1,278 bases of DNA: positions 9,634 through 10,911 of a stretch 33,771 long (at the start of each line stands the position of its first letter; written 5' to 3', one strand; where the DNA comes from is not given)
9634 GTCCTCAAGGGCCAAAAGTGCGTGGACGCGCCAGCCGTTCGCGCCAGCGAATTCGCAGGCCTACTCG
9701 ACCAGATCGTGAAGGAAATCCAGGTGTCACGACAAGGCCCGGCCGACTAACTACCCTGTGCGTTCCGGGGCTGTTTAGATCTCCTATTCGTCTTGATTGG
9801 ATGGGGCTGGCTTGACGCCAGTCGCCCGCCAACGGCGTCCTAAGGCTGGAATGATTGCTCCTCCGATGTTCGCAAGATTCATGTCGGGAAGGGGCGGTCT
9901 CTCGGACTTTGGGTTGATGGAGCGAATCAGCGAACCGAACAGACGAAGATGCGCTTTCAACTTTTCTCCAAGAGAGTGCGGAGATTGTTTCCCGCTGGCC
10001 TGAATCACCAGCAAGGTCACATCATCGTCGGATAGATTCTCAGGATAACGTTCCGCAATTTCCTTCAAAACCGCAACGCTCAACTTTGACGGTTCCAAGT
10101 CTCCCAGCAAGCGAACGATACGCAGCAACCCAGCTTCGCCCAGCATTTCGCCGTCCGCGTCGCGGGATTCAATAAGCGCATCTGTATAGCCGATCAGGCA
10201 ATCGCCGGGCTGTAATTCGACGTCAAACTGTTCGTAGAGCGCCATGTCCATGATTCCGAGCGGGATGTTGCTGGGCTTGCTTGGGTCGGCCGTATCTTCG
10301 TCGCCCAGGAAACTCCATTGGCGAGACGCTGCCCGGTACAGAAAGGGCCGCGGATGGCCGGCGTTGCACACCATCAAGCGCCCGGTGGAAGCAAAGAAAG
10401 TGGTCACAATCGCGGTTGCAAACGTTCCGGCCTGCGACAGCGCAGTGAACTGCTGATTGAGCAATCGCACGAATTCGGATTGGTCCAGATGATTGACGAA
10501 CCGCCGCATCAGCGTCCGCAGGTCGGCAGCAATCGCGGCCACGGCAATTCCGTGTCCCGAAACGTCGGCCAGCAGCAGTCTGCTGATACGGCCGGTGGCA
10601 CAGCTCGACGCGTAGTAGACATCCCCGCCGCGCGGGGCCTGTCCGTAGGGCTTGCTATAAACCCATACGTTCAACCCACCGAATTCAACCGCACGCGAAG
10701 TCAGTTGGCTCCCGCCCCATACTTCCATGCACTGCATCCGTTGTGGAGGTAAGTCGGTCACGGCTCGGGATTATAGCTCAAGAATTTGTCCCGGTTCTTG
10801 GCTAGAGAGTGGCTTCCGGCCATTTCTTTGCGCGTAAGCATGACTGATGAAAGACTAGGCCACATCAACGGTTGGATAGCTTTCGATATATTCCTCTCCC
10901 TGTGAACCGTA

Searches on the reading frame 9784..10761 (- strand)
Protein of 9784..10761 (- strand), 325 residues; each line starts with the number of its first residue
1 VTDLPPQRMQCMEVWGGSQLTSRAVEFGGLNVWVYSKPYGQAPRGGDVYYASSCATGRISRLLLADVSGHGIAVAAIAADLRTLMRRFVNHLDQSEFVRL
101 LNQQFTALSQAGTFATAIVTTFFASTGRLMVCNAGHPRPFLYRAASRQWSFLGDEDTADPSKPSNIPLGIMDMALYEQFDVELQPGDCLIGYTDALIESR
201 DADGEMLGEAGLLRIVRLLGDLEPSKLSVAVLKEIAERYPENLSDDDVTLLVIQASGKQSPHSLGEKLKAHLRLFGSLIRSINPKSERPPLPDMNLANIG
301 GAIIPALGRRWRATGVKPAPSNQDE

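Call 22: search_protein_families(library=pfam, proteins=[window:9784-10761:-], max_evalue=0.001)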
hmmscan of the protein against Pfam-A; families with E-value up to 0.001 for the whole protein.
window:9784-10761:- (325 aa): 1 family
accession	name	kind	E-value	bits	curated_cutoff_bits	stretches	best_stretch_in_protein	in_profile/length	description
PF07228.17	SpoIIE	-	1.6e-37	129.7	25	1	61-254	6-190/192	Stage II sporulation protein E (SpoIIE)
